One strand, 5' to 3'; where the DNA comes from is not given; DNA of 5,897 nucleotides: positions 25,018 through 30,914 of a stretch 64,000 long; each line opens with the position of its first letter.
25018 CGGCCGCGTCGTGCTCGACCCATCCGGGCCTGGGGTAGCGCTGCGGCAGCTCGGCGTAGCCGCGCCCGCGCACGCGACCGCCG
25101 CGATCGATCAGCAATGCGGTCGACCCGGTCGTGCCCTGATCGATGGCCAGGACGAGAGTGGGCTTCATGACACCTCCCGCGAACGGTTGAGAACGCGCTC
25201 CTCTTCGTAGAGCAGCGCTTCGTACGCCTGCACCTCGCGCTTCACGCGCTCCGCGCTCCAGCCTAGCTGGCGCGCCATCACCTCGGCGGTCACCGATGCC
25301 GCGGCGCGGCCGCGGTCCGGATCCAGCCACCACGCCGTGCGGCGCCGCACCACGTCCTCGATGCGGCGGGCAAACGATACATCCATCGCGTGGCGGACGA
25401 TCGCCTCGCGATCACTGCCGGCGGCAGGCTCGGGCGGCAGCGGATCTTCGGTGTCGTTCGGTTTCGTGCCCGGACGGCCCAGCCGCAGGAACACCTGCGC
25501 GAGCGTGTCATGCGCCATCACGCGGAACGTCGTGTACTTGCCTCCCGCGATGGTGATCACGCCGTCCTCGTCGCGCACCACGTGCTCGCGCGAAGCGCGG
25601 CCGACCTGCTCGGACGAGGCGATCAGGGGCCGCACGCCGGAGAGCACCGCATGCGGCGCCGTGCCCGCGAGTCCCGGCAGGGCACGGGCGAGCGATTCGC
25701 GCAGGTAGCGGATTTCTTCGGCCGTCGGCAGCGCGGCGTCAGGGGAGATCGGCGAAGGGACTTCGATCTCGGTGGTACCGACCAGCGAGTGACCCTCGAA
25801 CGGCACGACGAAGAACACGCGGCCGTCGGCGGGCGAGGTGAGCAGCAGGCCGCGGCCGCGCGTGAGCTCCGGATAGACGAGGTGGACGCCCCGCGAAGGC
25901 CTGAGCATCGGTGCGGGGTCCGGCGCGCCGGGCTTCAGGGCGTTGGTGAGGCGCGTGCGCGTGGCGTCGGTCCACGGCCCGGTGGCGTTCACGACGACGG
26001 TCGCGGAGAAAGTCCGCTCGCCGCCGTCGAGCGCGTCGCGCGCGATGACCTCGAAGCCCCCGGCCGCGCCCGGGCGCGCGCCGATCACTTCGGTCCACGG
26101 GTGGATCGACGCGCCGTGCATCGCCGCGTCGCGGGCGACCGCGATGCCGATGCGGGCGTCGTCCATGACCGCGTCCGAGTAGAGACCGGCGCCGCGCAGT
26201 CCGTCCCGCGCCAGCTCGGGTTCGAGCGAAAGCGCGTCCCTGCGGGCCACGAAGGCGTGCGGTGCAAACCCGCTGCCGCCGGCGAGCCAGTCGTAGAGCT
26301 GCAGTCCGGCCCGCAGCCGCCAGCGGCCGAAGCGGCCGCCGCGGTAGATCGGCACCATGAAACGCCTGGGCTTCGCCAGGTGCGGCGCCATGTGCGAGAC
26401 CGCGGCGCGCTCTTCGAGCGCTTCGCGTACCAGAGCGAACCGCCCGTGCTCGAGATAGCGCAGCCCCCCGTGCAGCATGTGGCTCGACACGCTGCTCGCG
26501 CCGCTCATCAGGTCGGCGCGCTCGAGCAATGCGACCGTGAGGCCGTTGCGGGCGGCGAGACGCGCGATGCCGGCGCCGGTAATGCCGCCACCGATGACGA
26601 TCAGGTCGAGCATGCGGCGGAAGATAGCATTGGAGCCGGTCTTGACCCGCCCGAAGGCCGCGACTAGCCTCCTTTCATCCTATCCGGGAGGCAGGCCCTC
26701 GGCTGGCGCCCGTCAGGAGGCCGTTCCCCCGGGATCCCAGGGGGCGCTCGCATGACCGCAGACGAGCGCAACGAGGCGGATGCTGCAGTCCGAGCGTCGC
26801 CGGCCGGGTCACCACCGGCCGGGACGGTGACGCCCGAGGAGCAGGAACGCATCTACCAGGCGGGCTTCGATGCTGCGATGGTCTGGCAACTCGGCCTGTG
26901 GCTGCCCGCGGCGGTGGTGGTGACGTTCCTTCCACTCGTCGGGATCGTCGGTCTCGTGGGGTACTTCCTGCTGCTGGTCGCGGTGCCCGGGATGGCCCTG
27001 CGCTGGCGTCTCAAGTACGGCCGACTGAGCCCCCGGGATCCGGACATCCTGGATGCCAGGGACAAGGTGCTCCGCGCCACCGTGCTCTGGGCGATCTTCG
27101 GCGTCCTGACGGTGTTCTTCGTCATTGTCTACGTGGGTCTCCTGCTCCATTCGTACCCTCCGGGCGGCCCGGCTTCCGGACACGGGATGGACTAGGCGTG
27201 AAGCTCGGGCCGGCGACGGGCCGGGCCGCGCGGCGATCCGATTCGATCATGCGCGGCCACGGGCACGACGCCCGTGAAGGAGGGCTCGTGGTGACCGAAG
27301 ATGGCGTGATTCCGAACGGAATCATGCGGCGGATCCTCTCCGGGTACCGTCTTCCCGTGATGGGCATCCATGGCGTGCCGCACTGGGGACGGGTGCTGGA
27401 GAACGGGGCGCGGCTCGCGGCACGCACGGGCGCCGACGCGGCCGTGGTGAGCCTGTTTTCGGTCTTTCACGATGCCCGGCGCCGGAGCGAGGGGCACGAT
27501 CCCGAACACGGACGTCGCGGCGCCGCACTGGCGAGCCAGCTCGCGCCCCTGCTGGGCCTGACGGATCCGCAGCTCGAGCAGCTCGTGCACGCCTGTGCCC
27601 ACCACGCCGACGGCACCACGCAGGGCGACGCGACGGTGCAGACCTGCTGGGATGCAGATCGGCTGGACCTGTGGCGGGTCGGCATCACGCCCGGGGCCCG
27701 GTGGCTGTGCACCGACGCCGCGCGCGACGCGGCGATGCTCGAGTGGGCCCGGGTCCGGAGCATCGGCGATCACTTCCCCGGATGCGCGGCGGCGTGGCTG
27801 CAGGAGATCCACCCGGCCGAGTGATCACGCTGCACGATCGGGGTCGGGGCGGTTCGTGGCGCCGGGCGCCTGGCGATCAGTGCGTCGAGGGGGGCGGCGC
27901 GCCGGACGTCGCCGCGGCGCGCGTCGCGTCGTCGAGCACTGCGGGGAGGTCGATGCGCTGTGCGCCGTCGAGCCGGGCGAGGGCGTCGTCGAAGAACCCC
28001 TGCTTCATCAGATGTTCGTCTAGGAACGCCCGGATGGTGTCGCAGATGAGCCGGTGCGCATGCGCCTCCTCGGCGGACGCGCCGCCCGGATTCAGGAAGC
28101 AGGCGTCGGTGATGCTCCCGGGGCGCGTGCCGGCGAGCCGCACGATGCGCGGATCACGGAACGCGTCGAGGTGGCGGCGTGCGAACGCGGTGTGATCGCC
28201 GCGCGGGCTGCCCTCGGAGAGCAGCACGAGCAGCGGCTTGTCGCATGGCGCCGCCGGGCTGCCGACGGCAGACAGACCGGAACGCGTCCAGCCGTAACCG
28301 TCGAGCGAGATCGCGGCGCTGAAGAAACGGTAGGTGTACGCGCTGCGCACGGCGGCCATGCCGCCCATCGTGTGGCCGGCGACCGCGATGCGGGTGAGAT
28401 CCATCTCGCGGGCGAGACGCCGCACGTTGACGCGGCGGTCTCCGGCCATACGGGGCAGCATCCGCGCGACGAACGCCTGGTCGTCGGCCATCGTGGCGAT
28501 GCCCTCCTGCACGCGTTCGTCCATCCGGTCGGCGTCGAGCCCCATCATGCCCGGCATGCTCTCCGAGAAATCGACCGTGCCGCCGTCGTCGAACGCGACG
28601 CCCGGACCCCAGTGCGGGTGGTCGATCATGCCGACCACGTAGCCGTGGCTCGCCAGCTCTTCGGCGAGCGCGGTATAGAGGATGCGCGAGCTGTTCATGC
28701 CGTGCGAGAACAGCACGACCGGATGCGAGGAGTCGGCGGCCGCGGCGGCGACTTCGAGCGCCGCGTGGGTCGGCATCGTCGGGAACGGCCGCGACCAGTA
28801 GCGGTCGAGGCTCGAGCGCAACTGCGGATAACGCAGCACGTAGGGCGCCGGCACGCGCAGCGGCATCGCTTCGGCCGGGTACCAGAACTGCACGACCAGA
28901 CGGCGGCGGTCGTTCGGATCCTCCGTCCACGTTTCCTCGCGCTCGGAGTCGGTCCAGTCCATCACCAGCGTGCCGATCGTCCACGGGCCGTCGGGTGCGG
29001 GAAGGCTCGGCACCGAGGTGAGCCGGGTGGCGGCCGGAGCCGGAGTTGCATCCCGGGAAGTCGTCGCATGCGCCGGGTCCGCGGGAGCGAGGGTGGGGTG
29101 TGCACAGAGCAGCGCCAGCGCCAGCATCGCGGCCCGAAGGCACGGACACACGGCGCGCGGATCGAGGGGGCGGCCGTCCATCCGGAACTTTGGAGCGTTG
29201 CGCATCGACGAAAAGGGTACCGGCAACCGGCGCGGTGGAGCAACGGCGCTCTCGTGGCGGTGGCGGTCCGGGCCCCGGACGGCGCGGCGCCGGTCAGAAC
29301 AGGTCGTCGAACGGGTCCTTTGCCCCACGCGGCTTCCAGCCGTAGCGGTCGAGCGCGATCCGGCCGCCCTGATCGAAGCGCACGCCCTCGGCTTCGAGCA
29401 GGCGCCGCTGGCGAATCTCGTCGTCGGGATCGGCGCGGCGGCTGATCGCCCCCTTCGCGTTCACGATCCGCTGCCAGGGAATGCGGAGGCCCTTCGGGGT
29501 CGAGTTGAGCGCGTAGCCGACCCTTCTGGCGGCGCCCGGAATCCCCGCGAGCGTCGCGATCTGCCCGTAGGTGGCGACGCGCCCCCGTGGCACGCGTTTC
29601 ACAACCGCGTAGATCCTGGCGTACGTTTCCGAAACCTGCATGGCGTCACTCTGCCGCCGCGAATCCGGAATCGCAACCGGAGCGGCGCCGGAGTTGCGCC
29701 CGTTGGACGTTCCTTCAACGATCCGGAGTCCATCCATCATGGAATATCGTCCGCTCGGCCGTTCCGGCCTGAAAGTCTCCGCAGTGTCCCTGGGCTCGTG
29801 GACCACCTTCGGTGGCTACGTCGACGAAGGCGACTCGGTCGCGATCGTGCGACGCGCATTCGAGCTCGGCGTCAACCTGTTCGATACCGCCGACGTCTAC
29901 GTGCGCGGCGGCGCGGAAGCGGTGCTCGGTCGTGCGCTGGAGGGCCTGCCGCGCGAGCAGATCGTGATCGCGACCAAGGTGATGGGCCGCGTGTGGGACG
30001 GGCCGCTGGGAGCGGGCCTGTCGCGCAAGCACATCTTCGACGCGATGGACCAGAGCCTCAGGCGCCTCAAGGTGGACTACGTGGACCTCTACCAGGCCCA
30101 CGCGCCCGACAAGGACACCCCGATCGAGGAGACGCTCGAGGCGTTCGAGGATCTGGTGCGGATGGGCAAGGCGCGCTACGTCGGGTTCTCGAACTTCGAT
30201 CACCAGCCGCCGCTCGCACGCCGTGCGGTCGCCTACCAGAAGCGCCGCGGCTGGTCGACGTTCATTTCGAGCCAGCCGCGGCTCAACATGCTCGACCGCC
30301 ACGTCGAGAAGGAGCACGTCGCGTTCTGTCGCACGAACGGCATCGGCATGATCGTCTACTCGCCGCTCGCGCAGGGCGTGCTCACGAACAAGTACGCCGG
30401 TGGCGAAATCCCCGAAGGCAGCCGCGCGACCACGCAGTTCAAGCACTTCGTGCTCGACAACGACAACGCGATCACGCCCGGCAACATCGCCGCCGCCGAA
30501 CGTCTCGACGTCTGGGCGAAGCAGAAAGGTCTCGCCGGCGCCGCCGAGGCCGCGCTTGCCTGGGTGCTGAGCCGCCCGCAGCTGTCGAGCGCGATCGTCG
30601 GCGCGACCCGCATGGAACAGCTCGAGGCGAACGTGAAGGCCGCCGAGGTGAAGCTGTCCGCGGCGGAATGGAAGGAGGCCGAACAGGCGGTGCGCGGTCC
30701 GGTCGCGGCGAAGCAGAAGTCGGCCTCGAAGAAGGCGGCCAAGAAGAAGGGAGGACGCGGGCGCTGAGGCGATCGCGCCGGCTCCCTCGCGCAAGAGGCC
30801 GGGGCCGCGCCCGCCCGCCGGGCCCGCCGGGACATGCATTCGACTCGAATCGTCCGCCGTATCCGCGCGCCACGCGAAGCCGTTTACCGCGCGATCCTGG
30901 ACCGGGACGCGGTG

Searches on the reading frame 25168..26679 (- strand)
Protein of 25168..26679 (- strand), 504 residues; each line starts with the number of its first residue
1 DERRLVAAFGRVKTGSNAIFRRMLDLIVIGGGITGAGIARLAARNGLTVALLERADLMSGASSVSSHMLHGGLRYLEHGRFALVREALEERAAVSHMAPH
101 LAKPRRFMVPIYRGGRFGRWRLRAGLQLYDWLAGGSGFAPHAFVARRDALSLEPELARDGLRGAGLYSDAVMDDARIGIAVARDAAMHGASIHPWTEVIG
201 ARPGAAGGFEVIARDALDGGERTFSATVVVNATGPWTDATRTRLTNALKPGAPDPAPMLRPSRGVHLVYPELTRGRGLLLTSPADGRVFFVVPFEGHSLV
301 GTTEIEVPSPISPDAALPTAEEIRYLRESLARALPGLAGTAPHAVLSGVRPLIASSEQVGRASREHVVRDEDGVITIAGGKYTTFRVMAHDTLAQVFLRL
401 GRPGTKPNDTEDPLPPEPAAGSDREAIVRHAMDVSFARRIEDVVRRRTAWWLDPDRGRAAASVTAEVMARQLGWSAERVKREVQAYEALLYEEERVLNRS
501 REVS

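Call 57: search_protein_families(library=pfam, proteins=[window:25168-26679:-], max_evalue=0.0001)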
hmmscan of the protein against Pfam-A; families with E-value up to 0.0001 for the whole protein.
window:25168-26679:- (504 aa): 4 families
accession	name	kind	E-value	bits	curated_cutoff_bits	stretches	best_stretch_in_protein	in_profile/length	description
PF01266.30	DAO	-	9.5e-52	177.1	27.9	1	25-380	1-347/353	FAD dependent oxidoreductase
PF16901.10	DAO_C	-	1.7e-08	34.8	31.4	1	423-478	69-125/126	C-terminal domain of alpha-glycerophosphate oxidase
PF13450.12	NAD_binding_8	-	2.7e-05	24.8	21.9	1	28-66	1-39/68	NAD(P)-binding Rossmann-like domain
PF12831.13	FAD_oxidored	-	4.4e-05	23.4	27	1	25-92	1-72/416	FAD dependent oxidoreductase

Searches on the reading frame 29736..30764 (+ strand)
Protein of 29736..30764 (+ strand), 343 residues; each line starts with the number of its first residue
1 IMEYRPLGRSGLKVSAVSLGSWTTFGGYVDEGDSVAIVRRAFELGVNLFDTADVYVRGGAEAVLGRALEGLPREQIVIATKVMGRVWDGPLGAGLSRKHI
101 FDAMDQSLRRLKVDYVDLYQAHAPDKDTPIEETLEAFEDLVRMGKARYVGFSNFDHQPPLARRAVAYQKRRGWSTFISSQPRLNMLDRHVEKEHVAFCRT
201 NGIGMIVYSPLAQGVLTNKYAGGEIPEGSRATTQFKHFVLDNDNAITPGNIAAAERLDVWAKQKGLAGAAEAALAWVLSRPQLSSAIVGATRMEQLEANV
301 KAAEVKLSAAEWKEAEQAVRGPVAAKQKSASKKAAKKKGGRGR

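Call 9: search_protein_families(library=pfam, proteins=[window:29736-30764:+], max_evalue=0.01)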
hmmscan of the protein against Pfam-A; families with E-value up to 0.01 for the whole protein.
window:29736-30764:+ (343 aa): 1 family
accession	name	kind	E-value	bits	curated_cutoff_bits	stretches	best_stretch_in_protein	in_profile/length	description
PF00248.27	Aldo_ket_red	-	3.9e-78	262.9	24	1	17-318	2-289/291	Aldo/keto reductase family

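Call 15: find_homologous_proteins(query=window:29736-30764:+, max_evalue=1e-20)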
Query window:29736-30764:+ (343 aa): 7993 proteins with E <= 1e-20 among 8000 candidates; the best 120 are listed.
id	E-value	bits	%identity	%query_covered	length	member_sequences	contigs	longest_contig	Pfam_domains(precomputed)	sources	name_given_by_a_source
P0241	5.4e-223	757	100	100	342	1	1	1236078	PF00248.28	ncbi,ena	-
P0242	2.5e-193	660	88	93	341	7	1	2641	PF00248.28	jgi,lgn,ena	-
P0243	3.7e-193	659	85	100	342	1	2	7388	PF00248.28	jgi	-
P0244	8.1e-191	652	83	100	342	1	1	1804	PF00248.28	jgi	jgi:aryl-alcohol dehydrogenase-like predicted oxidoreductase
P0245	4.4e-189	646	84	99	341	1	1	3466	PF00248.28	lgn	-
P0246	1.6e-184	631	85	90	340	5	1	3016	PF00248.28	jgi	jgi:aryl-alcohol dehydrogenase-like predicted oxidoreductase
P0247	3.9e-184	630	81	100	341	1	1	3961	PF00248.28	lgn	-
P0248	3.6e-183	627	81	99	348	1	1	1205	PF00248.28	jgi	-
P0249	7.3e-174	596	82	93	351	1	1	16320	PF00248.28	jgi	jgi:aryl-alcohol dehydrogenase-like predicted oxidoreductase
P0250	2.7e-173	594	79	93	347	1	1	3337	PF00248.28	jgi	-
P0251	2.9e-168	578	75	93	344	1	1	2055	PF00248.28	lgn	-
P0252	6.1e-168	577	81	90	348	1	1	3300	PF00248.28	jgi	jgi:aryl-alcohol dehydrogenase-like predicted oxidoreductase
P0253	1.6e-161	555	76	93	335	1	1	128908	PF00248.28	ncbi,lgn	-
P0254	3.4e-161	554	74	98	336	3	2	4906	PF00248.28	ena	-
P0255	2.8e-159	548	73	100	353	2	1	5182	PF00248.28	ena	-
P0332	5.9e-150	517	71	91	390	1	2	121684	PF00248.28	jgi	jgi:aryl-alcohol dehydrogenase-like predicted oxidoreductase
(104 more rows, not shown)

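Call 36: search_solved_structures(query=P0241, max_evalue=1e-30)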
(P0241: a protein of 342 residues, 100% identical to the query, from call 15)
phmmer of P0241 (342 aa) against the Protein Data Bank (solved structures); distinct sequences matched with E-value up to 1e-30: 35.
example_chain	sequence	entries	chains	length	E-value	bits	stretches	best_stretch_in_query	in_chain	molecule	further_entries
6ovq_A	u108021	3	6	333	8.6e-62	212.8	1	1-307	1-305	Putative Side chain reductase | MtmW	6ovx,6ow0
5t79_A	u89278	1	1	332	1.3e-60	209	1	1-320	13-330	Aldo-keto Reductase, OXIDOREDUCTASE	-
3erp_A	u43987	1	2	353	1.6e-60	208.7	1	1-320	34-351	Putative oxidoreductase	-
8hw0_A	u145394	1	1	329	7.1e-60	206.5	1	1-302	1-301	NADPH-dependent aldo/keto reductase AKR6D1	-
3n6q_A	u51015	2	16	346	1.5e-57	198.9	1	1-317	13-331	YghZ aldo-keto reductase | ALDO-KETO REDUCTASE AKR14A1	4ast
4aub_A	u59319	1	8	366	1.8e-57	198.6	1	1-317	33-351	ALDO-KETO REDUCTASE AKR14A1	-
7utf_A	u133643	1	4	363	2.4e-57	198.2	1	1-314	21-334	Putative oxidoreductase, aryl-alcohol dehydrogenase like protein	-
9nz6_A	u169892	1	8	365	5e-54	187.3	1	2-323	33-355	Oxidoreductase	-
8hwn_B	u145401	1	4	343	2.5e-53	185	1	1-325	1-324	DepB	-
4xk2_A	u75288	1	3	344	8.3e-50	173.4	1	1-309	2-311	Aldo/keto reductase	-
6hg6_A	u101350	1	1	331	8.2e-49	170.2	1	1-300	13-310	L-glyceraldehyde 3-phosphate reductase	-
1exb_A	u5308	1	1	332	1.4e-47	166.1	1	3-309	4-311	KV BETA2 PROTEIN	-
2a79_A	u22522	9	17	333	1.4e-47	166.1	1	3-309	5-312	Voltage-gated potassium channel beta-2 subunit | Voltage-gated potassium channel subunit beta-2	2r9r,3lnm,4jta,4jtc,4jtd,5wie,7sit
6ebk_A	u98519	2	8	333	1.4e-47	166.1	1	3-309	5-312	Voltage-gated potassium channel subunit beta-2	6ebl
7wf3_C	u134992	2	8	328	1.5e-47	166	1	3-307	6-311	Voltage-gated potassium channel subunit beta-2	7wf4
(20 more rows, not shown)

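Call 40: find_encoding_contigs(protein=P0332, flank=10000, max_places=2)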
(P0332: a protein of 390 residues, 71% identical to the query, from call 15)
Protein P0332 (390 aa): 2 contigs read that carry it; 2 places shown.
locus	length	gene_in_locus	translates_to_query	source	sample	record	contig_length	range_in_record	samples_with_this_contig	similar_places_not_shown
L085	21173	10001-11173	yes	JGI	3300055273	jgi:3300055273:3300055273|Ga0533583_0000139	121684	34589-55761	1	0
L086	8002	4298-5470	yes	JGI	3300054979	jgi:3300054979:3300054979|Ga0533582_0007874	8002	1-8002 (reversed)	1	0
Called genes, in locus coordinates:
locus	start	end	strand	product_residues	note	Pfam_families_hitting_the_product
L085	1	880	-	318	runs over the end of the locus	-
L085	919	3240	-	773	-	PF00384:Molybdopterin, PF01568:Molydop_binding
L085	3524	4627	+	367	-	PF01895:PhoU, PF01451:LMWPc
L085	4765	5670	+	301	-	PF12849:PBP_like_2, PF13531:SBP_bac_11, PF12727:PBP_like (weak)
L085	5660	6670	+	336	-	PF00528:BPD_transp_1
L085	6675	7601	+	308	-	PF00528:BPD_transp_1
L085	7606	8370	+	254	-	PF00005:ABC_tran, PF13304:AAA_21 (faint)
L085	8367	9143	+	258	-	PF00005:ABC_tran, PF13304:AAA_21 (faint)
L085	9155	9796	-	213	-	PF00484:Pro_CA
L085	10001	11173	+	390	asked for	PF00248:Aldo_ket_red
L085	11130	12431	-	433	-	PF07690:MFS_1, PF11700:ATG22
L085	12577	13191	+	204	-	-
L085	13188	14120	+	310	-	PF02163:Peptidase_M50 (weak)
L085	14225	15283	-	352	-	-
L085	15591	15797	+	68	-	-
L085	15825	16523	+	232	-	-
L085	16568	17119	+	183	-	PF08534:Redoxin, PF00578:AhpC-TSA, PF00085:Thioredoxin (weak), PF13098:Thioredoxin_2 (weak), PF13905:Thioredoxin_8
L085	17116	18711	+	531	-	PF19494:DUF6029 (faint)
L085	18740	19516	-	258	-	PF00106:adh_short, PF23441:SDR, PF13561:adh_short_C2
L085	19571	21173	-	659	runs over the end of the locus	PF13520:AA_permease_2, PF00324:AA_permease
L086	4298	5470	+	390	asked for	PF00248:Aldo_ket_red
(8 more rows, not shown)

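Call 44: search_protein_families(library=ncbifam, proteins=[P0241], max_evalue=0.001)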
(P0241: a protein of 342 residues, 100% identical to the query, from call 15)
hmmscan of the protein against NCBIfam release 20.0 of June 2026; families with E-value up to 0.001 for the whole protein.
P0241 (342 aa): 7 families
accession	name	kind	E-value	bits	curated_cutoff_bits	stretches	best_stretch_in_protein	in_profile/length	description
NF007388.0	PRK09912.1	subfamily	1.7e-60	204.7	448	1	1-318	13-332/346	L-glyceraldehyde 3-phosphate reductase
TIGR01293.1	Kv_beta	subfamily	4.9e-49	167.1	365.4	1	1-306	1-305/319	voltage-dependent potassium channel subunit beta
NF049922.1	MethglyxlRedYdjG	equivalog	7.5e-48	163.2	550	1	1-311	1-314/326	NADH-dependent methylglyoxal reductase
NF007912.0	PRK10625.1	equivalog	1.7e-40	139.4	415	1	1-315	1-335/346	NADP(H)-dependent aldo-keto reductase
NF008377.0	PRK11172.1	equivalog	2.3e-22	79.5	327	1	33-231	18-202/267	2,5-didehydrogluconate reductase DkgB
NF007695.0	PRK10376.1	subfamily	4.7e-18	65.3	280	1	14-210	23-215/290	oxidoreductase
NF008598.0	PRK11565.1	equivalog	6.8e-12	45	425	1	14-156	16-143/275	2,5-didehydrogluconate reductase DkgA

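Call 53: find_encoding_contigs(protein=P0241, flank=2000, max_places=2)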
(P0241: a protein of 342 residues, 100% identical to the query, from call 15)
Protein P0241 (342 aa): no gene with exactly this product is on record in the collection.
